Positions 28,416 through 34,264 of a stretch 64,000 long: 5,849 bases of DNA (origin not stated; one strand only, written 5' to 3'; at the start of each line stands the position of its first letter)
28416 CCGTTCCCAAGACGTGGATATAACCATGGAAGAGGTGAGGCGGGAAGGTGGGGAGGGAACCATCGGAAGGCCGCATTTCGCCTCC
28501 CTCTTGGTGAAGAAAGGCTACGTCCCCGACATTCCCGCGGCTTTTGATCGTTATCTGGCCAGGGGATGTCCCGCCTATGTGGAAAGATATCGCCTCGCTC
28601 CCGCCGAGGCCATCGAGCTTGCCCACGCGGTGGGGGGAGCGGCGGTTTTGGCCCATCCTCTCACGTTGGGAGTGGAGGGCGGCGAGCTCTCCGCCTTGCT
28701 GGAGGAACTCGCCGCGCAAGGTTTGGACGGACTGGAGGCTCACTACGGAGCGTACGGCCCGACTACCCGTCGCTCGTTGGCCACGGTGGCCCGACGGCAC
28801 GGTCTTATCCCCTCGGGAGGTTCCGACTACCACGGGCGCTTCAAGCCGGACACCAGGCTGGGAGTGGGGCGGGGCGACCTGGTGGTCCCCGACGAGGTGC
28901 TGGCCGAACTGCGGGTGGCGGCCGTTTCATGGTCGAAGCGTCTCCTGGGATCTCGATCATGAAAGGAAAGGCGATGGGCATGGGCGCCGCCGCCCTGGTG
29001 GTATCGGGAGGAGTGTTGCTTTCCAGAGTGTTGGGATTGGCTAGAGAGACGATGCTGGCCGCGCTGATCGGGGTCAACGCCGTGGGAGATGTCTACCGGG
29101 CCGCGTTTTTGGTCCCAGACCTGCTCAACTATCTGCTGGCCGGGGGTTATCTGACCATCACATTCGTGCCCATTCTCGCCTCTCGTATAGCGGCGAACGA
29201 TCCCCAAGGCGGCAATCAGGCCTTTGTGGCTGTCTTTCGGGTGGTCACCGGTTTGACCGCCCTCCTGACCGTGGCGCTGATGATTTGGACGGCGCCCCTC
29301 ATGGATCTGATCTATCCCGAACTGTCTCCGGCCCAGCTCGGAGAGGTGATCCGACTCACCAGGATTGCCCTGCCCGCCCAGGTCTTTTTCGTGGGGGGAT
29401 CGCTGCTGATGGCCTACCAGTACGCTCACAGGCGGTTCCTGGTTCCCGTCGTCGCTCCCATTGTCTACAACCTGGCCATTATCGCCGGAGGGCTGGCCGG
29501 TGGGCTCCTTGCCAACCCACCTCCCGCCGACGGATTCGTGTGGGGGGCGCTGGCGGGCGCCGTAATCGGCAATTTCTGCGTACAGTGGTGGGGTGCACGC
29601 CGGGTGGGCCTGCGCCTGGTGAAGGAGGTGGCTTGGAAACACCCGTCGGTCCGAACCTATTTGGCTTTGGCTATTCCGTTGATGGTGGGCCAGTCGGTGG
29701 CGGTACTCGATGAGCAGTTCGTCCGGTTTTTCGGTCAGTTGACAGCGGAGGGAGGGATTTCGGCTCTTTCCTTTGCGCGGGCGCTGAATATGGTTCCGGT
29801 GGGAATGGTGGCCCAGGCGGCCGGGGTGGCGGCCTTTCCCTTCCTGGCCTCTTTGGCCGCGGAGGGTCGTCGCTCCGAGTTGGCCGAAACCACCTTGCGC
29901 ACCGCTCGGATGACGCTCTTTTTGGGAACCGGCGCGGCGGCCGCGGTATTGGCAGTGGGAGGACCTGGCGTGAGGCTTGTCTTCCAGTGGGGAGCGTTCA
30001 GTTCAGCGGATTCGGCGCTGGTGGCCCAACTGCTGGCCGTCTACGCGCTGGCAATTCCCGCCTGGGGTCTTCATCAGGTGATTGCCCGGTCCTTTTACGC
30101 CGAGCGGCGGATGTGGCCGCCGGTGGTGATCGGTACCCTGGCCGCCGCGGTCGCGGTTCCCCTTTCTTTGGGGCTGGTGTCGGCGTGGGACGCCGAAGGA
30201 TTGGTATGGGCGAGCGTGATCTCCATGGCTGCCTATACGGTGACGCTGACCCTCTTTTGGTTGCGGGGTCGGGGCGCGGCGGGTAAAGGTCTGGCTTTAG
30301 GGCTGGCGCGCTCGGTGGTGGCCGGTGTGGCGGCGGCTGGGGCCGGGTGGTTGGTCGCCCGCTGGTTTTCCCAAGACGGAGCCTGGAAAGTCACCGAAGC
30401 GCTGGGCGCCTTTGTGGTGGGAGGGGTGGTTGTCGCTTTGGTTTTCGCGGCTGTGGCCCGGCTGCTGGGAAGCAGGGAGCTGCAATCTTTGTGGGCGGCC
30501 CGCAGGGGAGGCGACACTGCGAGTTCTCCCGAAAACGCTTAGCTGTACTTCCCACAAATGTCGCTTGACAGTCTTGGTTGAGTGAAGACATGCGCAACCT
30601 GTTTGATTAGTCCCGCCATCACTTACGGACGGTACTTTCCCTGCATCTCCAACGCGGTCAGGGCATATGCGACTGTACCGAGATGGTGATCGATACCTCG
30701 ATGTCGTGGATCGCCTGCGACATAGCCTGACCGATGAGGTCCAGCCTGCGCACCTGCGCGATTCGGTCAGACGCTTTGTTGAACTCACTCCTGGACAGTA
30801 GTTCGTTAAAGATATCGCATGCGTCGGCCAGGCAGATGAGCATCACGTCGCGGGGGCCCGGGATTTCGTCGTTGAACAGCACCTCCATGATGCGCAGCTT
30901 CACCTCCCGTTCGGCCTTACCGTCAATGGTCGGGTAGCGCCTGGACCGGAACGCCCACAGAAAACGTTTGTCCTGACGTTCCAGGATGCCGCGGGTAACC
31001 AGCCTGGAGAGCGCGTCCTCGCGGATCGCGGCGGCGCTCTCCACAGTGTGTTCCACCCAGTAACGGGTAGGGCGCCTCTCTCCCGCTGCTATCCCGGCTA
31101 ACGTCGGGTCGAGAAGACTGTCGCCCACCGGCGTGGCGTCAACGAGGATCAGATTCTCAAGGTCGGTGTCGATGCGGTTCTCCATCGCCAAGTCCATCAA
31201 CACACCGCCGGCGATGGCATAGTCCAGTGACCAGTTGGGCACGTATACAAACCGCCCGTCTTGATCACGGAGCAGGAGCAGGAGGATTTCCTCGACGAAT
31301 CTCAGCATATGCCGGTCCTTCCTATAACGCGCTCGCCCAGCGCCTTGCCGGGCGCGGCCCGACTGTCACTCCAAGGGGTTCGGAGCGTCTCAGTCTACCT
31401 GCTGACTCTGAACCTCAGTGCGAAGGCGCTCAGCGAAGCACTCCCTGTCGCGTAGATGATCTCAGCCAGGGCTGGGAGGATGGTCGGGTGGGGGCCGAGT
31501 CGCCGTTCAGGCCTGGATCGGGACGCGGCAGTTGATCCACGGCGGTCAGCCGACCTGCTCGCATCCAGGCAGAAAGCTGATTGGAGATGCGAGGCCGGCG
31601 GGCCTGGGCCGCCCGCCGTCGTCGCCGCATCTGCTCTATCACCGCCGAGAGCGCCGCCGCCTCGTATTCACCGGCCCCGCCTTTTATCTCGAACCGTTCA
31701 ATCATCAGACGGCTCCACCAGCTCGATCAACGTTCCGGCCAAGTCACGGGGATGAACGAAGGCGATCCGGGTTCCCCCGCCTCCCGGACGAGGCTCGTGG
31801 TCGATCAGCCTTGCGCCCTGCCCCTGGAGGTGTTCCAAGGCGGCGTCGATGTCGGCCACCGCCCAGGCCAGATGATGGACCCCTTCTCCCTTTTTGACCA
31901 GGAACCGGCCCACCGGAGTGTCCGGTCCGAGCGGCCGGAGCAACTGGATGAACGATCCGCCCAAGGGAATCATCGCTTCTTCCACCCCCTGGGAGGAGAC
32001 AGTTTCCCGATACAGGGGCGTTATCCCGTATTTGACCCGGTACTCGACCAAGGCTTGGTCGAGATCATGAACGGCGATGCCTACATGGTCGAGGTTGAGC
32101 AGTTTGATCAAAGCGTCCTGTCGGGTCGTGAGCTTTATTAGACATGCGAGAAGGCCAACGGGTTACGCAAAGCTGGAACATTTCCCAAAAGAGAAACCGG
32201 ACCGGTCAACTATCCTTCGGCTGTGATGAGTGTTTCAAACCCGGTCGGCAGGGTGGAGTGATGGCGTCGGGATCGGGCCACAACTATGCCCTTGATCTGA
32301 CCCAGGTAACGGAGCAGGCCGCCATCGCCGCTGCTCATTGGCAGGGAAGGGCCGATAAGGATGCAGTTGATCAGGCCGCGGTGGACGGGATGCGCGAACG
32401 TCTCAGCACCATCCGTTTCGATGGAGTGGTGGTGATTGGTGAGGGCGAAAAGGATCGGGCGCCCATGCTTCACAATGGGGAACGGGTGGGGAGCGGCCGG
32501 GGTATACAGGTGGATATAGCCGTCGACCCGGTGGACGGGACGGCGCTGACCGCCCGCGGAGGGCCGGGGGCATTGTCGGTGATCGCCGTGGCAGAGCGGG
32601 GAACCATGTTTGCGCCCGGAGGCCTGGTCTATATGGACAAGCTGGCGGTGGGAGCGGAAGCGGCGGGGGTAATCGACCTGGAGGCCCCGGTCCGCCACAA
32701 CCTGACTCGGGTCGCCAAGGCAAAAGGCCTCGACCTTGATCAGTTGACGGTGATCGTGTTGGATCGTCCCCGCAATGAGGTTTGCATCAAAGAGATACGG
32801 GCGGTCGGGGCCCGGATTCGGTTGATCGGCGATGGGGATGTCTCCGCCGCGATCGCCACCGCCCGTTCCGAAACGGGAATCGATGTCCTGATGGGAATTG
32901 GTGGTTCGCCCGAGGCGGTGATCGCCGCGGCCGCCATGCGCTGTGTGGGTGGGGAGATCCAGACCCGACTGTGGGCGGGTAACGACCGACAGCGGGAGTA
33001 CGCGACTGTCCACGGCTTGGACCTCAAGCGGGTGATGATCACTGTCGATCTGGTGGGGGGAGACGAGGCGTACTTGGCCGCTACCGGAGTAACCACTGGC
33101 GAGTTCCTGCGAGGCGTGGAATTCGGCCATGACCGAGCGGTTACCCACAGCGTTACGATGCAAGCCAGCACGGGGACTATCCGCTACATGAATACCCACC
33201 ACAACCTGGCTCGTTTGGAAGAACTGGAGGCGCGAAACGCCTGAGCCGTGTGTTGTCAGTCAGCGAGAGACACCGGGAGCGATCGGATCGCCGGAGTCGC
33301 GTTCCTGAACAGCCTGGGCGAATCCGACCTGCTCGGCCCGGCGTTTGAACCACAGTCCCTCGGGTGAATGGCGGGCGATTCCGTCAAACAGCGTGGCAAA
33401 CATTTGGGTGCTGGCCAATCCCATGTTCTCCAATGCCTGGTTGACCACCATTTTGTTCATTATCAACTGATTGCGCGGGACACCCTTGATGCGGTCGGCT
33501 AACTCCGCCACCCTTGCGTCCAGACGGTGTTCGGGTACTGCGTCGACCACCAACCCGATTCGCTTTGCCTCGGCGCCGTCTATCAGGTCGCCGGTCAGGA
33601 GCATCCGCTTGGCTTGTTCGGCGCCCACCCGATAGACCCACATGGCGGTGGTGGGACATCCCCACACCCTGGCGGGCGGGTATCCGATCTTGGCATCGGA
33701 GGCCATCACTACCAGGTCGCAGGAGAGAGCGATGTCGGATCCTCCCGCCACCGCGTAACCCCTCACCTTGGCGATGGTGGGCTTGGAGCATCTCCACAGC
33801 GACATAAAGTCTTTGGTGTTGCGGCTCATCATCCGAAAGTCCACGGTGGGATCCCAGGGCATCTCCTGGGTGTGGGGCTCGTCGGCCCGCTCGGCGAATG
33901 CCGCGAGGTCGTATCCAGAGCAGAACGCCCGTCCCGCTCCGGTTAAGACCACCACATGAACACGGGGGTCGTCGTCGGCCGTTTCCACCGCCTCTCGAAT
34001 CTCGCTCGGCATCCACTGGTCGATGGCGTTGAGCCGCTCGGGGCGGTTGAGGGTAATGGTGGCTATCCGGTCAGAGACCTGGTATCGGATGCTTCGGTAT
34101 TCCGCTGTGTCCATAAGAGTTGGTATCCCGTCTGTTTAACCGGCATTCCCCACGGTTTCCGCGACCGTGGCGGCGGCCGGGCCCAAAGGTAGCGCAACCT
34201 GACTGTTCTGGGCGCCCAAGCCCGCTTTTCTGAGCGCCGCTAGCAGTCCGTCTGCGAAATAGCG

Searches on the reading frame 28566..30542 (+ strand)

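Call 19: search_protein_families(library=pfam, proteins=[window:28566-30542:+], max_evalue=0.001)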
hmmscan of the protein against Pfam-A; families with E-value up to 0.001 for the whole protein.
window:28566-30542:+ (658 aa): 1 family
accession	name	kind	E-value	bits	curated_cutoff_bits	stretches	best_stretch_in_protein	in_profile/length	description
PF03023.19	MurJ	-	6.6e-58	196.8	27.4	1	164-603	1-438/451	Lipid II flippase MurJ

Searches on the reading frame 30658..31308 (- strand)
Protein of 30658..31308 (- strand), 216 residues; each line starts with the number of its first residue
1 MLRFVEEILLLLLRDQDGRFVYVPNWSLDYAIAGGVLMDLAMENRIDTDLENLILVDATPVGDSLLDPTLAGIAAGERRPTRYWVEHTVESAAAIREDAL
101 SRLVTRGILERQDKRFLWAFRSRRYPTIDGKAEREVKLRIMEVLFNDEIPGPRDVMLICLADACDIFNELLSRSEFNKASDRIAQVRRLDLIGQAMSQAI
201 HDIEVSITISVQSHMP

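Call 19: search_protein_families(library=pfam, proteins=[window:30658-31308:-], max_evalue=0.001)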
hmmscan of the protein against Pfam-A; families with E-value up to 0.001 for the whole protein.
window:30658-31308:- (216 aa): 1 family
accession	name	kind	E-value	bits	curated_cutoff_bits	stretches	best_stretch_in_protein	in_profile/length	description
PF05719.16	GPP34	-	1.1e-42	146.9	29.1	1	6-202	3-200/201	Golgi phosphoprotein 3 (GPP34)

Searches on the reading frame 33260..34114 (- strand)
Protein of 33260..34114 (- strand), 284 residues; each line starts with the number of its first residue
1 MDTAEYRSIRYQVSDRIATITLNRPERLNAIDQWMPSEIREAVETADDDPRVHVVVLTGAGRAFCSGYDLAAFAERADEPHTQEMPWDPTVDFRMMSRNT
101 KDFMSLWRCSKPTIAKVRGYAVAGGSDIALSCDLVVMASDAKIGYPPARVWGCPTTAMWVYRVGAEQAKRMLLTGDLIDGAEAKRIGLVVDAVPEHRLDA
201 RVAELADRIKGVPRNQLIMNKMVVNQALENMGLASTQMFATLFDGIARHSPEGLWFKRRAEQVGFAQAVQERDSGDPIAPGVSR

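Call 19: search_protein_families(library=pfam, proteins=[window:33260-34114:-], max_evalue=0.001)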
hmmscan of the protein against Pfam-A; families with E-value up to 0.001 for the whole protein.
window:33260-34114:- (284 aa): 2 families
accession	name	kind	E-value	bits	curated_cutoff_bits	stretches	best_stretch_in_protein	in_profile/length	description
PF00378.25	ECH_1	-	2.4e-45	155.3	27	1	15-246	4-227/251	Enoyl-CoA hydratase/isomerase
PF16113.10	ECH_2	-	9.9e-25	88.2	27.2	1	18-210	2-189/335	Enoyl-CoA hydratase/isomerase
